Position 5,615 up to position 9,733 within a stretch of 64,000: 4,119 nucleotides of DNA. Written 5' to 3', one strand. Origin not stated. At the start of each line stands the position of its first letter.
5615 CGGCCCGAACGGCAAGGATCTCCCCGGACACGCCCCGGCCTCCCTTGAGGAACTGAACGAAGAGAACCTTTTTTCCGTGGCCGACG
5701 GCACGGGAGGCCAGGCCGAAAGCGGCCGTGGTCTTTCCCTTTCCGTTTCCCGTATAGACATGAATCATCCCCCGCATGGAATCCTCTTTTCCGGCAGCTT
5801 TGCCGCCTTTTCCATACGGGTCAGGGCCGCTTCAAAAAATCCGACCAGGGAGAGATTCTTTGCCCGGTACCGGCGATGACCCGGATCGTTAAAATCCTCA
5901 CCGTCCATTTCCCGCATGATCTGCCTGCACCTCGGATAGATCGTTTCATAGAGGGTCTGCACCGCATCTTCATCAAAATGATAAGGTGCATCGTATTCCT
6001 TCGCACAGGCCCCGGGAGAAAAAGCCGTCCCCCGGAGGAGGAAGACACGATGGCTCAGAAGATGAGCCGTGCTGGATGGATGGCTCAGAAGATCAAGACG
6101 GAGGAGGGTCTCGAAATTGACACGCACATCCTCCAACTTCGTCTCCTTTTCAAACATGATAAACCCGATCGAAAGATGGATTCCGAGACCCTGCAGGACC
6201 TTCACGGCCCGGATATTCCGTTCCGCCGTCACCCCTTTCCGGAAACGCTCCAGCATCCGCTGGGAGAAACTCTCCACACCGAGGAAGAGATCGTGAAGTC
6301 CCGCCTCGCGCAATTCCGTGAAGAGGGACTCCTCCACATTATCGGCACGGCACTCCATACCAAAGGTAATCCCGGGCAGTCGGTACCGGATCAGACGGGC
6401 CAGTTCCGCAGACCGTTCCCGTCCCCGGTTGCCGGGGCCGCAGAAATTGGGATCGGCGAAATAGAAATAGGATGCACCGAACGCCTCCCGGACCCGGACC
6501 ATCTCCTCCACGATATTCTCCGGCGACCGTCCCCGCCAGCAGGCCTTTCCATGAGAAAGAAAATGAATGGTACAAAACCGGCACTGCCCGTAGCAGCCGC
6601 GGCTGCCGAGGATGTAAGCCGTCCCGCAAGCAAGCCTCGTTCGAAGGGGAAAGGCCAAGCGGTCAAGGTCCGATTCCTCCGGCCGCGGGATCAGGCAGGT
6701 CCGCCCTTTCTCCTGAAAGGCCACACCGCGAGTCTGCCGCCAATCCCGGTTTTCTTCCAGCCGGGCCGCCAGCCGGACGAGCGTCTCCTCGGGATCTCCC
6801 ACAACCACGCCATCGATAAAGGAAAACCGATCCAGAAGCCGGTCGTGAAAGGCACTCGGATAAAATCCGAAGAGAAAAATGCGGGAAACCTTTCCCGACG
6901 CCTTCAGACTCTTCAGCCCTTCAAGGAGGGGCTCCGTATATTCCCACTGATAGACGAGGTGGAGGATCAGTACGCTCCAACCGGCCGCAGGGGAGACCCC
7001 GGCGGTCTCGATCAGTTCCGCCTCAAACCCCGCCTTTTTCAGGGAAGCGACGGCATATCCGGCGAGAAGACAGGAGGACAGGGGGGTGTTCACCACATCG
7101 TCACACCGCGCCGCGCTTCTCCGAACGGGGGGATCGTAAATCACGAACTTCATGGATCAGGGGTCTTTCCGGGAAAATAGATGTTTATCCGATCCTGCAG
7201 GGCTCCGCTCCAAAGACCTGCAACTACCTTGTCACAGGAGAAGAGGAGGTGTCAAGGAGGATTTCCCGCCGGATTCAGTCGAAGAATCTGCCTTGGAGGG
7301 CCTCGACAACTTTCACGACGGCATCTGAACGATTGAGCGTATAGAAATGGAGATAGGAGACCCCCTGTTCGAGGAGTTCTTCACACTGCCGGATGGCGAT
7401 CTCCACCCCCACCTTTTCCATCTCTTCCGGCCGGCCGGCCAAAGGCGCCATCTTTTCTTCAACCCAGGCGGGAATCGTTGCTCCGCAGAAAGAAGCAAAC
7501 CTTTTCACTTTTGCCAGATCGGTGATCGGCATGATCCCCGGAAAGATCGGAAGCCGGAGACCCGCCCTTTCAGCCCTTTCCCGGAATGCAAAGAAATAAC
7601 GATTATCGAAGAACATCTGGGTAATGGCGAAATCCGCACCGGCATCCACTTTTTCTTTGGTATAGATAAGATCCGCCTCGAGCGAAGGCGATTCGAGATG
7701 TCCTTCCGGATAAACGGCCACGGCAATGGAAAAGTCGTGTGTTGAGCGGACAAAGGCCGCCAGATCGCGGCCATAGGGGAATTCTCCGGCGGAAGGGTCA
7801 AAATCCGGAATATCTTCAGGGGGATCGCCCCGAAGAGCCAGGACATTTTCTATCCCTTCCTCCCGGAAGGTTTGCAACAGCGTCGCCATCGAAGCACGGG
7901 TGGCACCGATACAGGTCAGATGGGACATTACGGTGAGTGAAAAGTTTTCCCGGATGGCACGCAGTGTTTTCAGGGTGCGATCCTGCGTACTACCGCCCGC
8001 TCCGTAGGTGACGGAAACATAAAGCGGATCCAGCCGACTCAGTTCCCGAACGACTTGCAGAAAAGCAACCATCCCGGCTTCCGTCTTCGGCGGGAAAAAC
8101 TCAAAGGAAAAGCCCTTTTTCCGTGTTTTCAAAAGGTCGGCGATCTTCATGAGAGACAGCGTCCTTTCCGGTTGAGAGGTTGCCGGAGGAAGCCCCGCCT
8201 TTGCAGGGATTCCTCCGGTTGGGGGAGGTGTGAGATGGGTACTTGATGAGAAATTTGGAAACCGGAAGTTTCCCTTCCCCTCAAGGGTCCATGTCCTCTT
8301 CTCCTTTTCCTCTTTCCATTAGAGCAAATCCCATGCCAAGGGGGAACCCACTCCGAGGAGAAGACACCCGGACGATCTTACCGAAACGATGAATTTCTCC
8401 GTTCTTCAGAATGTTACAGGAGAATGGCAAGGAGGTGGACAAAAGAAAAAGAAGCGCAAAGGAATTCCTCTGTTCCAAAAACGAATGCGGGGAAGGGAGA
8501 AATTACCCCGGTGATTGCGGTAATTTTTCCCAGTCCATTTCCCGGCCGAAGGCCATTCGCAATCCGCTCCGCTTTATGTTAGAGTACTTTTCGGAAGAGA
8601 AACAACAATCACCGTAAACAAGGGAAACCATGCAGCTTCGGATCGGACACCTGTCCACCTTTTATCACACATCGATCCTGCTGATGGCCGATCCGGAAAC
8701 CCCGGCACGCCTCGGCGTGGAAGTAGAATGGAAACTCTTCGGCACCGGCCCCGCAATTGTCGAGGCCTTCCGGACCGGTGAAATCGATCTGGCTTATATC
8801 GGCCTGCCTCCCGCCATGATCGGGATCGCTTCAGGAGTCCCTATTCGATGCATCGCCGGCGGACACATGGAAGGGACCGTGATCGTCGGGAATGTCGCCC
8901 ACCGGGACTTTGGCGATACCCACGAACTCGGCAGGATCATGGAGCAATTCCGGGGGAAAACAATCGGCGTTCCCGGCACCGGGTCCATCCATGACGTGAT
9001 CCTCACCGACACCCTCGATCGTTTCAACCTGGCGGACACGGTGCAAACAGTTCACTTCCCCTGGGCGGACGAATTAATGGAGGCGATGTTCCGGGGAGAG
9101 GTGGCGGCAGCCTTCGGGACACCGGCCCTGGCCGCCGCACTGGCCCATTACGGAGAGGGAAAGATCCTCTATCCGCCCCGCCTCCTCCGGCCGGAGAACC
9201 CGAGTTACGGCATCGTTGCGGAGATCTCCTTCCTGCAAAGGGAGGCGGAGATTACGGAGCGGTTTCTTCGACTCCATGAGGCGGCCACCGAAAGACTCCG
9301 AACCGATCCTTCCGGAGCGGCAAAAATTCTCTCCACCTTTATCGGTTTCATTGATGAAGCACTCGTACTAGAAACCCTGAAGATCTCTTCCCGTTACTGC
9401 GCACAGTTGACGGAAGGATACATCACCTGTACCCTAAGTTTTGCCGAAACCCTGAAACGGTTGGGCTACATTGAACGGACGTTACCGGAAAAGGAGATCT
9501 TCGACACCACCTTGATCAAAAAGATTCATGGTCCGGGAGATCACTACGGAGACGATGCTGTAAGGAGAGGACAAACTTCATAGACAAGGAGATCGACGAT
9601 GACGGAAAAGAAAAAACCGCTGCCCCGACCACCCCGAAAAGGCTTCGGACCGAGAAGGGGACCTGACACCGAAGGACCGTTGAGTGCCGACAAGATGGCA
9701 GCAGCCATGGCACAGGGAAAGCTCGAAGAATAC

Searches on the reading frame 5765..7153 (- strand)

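Call 64: search_protein_families(library=pfam, proteins=[window:5765-7153:-], max_evalue=0.00001)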
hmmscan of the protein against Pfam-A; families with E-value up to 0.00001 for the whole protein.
window:5765-7153:- (462 aa): 1 family
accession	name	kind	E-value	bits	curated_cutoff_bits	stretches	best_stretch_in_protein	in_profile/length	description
PF04055.27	Radical_SAM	-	3.1e-16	60.4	29.5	1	184-339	4-156/166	Radical SAM superfamily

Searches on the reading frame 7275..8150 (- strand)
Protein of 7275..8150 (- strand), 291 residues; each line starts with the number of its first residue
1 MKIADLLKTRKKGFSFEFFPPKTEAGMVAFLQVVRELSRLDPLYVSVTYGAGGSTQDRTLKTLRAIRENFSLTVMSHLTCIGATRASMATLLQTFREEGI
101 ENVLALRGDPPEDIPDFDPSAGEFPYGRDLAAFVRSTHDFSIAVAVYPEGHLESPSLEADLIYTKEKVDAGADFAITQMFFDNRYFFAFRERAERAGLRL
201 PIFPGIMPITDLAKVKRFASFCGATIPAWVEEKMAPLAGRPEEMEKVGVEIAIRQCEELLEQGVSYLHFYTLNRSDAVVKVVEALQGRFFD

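Call 64: search_protein_families(library=pfam, proteins=[window:7275-8150:-], max_evalue=0.00001)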
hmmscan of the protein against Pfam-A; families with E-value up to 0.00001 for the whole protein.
window:7275-8150:- (291 aa): 1 family
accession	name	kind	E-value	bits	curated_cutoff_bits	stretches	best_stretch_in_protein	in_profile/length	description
PF02219.23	MTHFR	-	4.3e-92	308.9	24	1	2-285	1-286/287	Methylenetetrahydrofolate reductase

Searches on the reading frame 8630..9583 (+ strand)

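Call 64: search_protein_families(library=pfam, proteins=[window:8630-9583:+], max_evalue=0.00001)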
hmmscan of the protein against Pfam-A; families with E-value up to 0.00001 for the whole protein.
window:8630-9583:+ (317 aa): 2 families
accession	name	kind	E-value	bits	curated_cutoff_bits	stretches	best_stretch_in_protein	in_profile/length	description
PF13379.11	NMT1_2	-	9.6e-17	62.1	24.7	1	2-232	7-246/252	NMT1-like family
PF09084.16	NMT1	-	5.5e-07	30.1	20.5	1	29-230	20-216/216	NMT1/THI5 like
